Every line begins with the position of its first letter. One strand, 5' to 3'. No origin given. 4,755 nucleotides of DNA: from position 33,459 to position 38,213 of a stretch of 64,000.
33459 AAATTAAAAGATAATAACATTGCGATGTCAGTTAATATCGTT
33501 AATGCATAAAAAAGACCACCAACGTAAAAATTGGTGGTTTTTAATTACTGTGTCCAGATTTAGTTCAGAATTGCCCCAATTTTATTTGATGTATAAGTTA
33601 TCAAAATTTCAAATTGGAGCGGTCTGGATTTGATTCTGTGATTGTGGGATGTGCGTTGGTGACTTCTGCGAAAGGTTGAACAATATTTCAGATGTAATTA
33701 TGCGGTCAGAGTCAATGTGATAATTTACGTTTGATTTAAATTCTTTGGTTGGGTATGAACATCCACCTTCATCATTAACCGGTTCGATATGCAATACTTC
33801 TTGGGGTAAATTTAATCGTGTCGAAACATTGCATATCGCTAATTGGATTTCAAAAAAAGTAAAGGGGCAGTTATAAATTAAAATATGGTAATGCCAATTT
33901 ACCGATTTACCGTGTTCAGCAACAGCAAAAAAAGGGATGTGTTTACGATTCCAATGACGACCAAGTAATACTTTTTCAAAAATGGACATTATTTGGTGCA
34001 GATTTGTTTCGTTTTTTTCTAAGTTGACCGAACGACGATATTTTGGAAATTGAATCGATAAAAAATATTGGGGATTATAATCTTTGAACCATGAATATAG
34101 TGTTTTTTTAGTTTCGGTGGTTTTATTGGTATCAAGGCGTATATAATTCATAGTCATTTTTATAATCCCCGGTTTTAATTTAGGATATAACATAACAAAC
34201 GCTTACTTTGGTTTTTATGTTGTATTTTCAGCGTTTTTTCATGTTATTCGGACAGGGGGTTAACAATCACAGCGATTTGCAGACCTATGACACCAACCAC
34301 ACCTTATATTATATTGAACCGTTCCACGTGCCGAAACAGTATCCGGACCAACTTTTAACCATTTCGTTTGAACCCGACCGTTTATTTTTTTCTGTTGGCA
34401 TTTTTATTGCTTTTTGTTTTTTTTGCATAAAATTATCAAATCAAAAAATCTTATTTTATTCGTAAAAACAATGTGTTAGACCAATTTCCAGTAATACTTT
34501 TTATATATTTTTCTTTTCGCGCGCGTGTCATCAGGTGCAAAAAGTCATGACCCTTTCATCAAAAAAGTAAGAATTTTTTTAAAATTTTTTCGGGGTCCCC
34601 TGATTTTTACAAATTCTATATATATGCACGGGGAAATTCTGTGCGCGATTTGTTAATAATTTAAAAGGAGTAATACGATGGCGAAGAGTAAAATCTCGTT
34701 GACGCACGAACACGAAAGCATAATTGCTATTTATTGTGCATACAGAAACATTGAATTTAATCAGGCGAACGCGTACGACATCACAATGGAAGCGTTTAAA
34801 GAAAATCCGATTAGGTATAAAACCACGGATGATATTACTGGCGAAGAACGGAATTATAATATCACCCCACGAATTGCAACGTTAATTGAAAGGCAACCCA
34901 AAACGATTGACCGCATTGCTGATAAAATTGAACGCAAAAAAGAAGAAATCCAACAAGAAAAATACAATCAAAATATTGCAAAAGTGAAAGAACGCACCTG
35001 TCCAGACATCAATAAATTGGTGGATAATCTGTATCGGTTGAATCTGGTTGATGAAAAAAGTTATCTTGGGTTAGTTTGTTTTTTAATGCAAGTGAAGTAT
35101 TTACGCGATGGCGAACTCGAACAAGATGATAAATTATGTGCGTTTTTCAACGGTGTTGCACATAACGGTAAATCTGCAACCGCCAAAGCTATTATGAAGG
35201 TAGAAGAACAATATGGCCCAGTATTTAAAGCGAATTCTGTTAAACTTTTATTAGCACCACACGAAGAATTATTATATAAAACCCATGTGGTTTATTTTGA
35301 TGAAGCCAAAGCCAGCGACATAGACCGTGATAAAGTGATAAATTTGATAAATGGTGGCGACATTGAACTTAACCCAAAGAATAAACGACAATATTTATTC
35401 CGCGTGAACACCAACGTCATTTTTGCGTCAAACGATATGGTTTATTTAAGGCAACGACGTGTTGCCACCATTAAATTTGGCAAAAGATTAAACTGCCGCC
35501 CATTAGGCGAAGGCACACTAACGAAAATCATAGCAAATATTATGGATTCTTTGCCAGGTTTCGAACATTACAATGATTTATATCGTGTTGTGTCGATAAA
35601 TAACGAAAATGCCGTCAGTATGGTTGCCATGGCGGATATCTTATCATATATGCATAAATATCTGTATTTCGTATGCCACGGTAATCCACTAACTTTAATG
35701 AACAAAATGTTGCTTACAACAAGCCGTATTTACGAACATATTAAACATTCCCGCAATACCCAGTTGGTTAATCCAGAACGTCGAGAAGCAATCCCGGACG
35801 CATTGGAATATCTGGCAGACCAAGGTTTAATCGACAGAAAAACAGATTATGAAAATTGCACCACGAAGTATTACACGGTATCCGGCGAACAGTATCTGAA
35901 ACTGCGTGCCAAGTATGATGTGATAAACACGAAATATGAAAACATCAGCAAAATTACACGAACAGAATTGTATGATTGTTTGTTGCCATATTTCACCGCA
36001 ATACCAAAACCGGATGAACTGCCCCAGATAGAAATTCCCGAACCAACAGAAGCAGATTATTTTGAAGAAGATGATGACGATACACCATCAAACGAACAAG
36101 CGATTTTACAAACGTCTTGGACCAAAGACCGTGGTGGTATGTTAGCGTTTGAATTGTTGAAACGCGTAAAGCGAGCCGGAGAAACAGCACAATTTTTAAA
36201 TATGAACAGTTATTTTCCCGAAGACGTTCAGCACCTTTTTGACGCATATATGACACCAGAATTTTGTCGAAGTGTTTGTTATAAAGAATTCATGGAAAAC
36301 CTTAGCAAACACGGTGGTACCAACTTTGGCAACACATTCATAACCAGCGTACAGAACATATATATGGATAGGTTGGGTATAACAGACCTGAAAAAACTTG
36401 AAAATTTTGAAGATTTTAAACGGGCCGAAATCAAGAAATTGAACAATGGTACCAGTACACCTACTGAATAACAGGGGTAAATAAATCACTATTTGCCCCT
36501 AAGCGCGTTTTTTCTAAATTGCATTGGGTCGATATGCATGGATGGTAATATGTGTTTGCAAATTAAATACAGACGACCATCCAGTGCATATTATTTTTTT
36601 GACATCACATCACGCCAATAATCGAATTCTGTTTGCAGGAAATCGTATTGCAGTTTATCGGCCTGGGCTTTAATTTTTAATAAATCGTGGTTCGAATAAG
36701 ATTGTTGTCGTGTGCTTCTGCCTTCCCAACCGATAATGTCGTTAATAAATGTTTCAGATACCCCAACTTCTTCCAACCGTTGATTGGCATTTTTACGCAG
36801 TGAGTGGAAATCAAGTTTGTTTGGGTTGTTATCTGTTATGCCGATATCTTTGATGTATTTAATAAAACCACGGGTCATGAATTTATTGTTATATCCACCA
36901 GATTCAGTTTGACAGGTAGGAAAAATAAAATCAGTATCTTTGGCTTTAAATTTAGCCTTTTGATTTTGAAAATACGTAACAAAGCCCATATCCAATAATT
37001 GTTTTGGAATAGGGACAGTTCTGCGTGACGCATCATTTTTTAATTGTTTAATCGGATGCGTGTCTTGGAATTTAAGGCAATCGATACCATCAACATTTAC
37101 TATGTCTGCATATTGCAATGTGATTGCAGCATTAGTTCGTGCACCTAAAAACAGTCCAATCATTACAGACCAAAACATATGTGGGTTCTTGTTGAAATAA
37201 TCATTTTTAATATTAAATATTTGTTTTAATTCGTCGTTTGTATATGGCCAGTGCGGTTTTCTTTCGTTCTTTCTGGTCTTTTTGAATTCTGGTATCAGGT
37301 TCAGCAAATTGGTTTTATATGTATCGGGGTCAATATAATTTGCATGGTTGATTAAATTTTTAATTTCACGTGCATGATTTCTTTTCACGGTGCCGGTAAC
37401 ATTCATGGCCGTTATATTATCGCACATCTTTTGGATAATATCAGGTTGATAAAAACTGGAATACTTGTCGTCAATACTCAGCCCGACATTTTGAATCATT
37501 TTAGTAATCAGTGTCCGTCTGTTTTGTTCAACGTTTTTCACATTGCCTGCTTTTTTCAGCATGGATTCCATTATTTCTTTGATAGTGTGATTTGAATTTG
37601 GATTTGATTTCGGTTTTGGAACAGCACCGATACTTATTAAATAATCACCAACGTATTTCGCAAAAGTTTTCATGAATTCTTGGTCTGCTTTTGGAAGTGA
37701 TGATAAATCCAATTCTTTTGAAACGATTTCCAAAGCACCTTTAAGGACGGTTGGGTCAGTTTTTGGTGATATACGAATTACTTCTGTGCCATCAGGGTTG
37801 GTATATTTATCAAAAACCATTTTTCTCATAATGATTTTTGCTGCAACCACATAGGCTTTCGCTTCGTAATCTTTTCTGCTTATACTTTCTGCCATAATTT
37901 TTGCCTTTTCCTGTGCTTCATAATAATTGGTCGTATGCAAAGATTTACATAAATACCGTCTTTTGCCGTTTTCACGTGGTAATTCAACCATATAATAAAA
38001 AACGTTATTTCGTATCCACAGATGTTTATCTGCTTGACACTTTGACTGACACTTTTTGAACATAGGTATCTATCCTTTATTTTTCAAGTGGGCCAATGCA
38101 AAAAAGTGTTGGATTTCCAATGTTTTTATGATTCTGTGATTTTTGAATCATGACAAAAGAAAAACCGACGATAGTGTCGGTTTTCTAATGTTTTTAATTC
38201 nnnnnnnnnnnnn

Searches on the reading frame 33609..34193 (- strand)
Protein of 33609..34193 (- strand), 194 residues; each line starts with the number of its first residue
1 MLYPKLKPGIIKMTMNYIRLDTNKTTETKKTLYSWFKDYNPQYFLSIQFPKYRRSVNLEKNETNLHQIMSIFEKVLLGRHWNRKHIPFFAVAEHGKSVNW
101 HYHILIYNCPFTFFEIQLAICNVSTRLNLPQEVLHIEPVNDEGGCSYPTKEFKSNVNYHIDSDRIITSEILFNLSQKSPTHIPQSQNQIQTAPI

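Call 25: search_protein_families(library=pfam, proteins=[window:33609-34193:-], max_evalue=0.01)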
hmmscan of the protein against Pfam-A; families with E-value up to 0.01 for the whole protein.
window:33609-34193:- (194 aa): 1 family
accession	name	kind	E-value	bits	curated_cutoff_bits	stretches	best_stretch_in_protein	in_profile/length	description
PF23343.2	REP_ORF2-G2P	-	3.8e-06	27.6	27.8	1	59-139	13-84/99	Replication-associated protein ORF2/G2P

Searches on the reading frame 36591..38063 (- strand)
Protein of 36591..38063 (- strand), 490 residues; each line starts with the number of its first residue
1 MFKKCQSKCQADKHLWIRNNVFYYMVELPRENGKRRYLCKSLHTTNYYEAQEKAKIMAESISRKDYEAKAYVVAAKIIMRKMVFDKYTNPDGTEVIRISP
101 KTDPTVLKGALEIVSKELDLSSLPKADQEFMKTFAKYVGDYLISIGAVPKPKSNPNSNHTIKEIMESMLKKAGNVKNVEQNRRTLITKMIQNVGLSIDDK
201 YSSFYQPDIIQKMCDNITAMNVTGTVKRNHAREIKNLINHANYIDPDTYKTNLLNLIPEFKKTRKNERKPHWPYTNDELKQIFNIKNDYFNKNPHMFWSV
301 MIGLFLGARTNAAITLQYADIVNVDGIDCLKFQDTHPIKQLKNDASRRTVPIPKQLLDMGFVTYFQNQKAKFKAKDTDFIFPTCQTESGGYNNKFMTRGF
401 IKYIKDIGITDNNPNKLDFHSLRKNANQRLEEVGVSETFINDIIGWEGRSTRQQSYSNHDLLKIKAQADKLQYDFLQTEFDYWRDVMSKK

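Call 25: search_protein_families(library=pfam, proteins=[window:36591-38063:-], max_evalue=0.01)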
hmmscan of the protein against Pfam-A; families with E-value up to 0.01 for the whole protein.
window:36591-38063:- (490 aa): 2 families
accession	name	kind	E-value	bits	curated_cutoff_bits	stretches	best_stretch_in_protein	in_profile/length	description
PF00589.27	Phage_integrase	-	8.9e-12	45.6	27.1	1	275-459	4-168/172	Phage integrase family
PF20172.3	DUF6538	-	0.00025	21.1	27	1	14-60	1-50/60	Domain of unknown function (DUF6538)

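Call 59: find_related_loci(query=window:36591-38063:-, collection=genome_contigs, flank=10000)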
Query window:36591-38063:- (490 aa) in genome_contigs; peptide patterns used: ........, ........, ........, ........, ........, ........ (x = any residue, [..] = any of these).
38 stretches matched a pattern; 6 encode a relative of the query (tblastn E <= 1e-3); 6 distinct loci.
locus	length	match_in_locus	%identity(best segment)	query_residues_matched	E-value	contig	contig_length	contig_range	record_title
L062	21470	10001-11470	99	1-490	0e+0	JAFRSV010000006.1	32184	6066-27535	MAG: Alphaproteobacteria bacterium isolate RGIG2769 Goat_Omasum-5__c412217, whole genome shotgun sequence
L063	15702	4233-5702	89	1-490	0e+0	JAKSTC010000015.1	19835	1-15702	MAG: Alphaproteobacteria bacterium isolate Horse_feces297 MAG297_15, whole genome shotgun sequence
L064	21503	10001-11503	61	1-489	0e+0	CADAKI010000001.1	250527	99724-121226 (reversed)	MAG: uncultured proteobacterium isolate RUG13375 genome assembly, contig: RUG13375_asm_1, whole genome shotgun sequence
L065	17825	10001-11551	46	1-490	2e-131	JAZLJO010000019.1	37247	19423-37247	MAG: Candidatus Enterousia sp. isolate T1900044962_TA20190024.MAGScoT_cleanbin_000037 SGB_3966_k141_42964, whole genome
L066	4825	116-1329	79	11-490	7e-104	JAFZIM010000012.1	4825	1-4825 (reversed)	MAG: Alphaproteobacteria bacterium isolate RGIG7797 Water_buffalos_Reticulum-1__c88035, whole genome shotgun sequence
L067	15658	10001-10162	93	1-54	3e-27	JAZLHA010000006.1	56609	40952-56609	MAG: Candidatus Enterousia sp. isolate T1900044989_TA20190051.MAGScoT_cleanbin_000050 SGB_4185_k141_1602647, whole genom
